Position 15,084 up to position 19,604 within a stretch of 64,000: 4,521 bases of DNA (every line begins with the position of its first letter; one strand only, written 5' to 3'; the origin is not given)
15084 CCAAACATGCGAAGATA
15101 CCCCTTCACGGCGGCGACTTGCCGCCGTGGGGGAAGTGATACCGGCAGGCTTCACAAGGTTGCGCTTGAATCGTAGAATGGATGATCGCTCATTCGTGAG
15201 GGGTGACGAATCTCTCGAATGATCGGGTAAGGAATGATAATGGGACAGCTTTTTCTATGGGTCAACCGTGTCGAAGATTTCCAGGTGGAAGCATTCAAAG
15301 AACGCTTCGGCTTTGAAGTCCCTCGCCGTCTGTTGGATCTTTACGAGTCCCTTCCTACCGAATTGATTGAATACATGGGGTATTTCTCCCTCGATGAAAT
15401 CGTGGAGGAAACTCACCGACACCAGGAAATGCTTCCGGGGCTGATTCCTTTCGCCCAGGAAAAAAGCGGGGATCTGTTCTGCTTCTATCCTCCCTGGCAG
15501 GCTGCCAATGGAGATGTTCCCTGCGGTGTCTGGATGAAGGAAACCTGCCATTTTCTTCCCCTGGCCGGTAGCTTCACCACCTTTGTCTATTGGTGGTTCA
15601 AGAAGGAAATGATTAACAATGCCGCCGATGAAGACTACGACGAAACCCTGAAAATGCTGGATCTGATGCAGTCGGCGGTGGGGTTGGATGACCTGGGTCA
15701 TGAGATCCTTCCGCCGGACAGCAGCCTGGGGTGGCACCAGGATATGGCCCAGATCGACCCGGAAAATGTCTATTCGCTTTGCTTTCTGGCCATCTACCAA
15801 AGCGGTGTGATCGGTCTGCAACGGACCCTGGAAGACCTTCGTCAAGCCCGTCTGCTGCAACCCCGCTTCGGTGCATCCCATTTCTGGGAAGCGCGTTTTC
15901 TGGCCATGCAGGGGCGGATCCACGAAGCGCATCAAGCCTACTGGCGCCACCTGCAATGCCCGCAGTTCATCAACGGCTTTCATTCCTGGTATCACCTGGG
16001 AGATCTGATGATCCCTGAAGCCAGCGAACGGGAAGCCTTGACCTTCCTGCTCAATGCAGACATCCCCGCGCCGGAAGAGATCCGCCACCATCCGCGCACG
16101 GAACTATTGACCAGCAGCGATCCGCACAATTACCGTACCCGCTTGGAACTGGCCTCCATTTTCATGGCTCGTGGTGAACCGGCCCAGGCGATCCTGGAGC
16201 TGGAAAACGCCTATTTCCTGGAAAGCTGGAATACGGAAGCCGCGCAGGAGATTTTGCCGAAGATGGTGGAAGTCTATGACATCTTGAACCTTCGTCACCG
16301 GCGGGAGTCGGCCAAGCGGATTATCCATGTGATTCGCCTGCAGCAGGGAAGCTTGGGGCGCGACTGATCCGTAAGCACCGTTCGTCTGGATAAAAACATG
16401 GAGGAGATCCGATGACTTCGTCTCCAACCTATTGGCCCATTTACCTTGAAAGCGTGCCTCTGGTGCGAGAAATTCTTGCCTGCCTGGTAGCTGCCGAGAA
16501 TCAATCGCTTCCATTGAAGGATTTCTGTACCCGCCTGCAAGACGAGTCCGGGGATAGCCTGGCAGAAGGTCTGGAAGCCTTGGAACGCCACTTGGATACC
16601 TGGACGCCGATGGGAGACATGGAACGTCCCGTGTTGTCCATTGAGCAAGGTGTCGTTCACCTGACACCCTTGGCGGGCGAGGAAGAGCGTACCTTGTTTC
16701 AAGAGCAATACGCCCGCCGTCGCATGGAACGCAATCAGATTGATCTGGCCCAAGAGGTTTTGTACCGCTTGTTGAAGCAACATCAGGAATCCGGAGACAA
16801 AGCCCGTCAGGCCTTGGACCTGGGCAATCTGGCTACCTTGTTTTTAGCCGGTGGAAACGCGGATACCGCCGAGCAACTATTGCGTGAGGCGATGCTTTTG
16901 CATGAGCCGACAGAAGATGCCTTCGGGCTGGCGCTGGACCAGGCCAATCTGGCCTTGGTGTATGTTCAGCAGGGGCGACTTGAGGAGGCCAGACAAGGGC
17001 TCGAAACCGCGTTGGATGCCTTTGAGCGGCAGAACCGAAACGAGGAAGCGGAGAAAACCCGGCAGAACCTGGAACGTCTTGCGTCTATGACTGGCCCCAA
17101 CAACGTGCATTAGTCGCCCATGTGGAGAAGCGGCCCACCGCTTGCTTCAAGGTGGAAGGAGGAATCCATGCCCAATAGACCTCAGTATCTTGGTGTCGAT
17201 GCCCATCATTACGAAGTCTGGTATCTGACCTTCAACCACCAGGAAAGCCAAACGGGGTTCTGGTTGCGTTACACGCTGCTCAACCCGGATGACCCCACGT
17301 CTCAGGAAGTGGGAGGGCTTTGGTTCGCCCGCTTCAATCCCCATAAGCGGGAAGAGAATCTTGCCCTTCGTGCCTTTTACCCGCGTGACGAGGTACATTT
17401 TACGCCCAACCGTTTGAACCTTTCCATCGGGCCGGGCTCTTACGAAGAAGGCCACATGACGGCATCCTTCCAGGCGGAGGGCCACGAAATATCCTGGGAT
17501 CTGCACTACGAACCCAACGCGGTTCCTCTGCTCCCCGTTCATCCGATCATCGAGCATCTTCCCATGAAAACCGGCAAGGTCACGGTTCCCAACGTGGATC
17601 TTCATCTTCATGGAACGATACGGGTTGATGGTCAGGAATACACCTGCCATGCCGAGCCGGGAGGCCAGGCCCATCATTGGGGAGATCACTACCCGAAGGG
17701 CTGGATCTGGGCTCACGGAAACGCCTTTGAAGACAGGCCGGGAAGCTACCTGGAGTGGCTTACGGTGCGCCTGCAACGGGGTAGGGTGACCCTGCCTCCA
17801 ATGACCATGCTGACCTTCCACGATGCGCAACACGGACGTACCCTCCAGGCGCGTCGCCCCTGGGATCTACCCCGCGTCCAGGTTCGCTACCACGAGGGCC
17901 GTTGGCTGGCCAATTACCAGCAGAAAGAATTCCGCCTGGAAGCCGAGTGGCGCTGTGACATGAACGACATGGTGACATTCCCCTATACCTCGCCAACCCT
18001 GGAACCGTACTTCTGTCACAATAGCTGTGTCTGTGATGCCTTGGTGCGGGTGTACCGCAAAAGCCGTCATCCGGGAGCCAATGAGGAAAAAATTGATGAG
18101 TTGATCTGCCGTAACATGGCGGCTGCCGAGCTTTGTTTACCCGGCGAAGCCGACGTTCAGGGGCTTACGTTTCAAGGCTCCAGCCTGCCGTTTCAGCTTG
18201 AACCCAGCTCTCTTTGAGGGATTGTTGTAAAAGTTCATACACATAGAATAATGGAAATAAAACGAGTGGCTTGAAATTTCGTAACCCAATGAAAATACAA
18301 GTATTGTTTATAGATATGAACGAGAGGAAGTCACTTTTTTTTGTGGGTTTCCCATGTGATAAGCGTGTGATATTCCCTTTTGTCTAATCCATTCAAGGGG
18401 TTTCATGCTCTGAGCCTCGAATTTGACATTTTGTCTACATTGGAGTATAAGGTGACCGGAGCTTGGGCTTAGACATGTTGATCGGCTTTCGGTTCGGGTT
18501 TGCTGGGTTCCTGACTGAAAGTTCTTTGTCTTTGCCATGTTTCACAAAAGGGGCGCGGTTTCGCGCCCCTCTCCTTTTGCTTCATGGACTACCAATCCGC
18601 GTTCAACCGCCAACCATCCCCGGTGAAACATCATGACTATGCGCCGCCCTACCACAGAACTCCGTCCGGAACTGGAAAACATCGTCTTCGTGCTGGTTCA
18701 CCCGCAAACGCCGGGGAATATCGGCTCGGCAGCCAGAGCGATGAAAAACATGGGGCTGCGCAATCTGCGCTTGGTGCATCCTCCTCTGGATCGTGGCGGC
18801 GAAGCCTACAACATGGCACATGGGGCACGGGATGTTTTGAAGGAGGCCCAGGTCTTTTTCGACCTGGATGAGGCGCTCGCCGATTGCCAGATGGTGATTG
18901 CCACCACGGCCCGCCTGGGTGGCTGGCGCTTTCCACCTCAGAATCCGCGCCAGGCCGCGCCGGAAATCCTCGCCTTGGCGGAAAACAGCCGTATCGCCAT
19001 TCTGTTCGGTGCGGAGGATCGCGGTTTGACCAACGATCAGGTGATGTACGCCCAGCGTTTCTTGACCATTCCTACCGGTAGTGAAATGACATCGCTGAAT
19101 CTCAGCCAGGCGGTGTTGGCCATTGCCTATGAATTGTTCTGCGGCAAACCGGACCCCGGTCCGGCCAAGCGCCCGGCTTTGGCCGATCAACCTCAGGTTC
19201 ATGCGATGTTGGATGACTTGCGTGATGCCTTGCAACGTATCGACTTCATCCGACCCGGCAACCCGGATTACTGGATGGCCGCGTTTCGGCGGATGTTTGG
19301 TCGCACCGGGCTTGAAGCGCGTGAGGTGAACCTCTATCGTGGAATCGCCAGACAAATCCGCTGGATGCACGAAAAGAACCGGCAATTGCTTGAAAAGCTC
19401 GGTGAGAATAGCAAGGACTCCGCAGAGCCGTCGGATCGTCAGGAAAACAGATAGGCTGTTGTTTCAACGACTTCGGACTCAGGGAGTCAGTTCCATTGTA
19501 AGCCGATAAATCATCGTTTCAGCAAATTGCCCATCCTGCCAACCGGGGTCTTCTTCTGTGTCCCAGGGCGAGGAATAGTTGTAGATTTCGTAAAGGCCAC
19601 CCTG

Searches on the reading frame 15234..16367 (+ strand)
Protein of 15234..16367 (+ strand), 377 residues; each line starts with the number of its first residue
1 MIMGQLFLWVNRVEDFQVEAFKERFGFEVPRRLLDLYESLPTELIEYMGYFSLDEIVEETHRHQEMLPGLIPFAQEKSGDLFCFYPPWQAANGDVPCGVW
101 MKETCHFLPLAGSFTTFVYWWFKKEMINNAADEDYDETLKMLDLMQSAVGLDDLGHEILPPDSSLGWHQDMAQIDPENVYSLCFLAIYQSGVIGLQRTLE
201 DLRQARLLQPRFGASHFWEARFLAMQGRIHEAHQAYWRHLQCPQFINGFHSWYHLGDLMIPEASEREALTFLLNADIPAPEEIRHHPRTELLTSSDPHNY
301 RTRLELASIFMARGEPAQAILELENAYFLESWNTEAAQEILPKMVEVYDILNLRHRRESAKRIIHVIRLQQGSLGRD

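Call 75: search_protein_families(library=pfam, proteins=[window:15234-16367:+], max_evalue=0.00001)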
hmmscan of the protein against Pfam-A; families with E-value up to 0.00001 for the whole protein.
window:15234-16367:+ (377 aa): 1 family
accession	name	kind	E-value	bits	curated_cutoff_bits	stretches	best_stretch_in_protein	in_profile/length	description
PF09346.15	SMI1_KNR4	-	7.6e-06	27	25.4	0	17-118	6-123/125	SMI1 / KNR4 family (SUKH-1)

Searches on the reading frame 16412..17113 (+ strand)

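Call 75: search_protein_families(library=pfam, proteins=[window:16412-17113:+], max_evalue=0.00001)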
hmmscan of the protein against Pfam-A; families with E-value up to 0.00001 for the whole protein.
window:16412-17113:+ (233 aa): 1 family
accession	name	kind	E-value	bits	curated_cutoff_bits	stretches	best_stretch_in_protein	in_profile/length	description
PF13424.12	TPR_12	-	1.9e-09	38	30.1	0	179-225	8-56/77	Tetratricopeptide repeat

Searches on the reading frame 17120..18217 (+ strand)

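Call 75: search_protein_families(library=pfam, proteins=[window:17120-18217:+], max_evalue=0.00001)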
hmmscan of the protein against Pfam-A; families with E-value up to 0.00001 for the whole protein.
window:17120-18217:+ (365 aa): 1 family
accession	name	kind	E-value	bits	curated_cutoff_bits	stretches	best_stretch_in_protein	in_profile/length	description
PF14249.11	Tocopherol_cycl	-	3.3e-07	30.2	26.6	1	164-316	169-316/335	Tocopherol cyclase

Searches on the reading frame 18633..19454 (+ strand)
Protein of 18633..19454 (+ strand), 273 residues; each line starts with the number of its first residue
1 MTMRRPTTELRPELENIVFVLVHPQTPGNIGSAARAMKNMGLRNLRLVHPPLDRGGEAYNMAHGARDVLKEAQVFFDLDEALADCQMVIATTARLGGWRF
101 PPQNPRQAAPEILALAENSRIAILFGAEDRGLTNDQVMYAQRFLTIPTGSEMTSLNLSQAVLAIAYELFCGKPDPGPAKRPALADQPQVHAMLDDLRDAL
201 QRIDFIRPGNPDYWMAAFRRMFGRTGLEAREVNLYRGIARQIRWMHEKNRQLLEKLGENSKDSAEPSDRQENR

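Call 75: search_protein_families(library=pfam, proteins=[window:18633-19454:+], max_evalue=0.00001)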
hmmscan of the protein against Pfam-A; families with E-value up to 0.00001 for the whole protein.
window:18633-19454:+ (273 aa): 1 family
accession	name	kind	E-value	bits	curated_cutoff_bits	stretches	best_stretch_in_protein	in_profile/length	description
PF00588.24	SpoU_methylase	-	4.2e-24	85.7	29.7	1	17-166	2-142/142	SpoU rRNA Methylase family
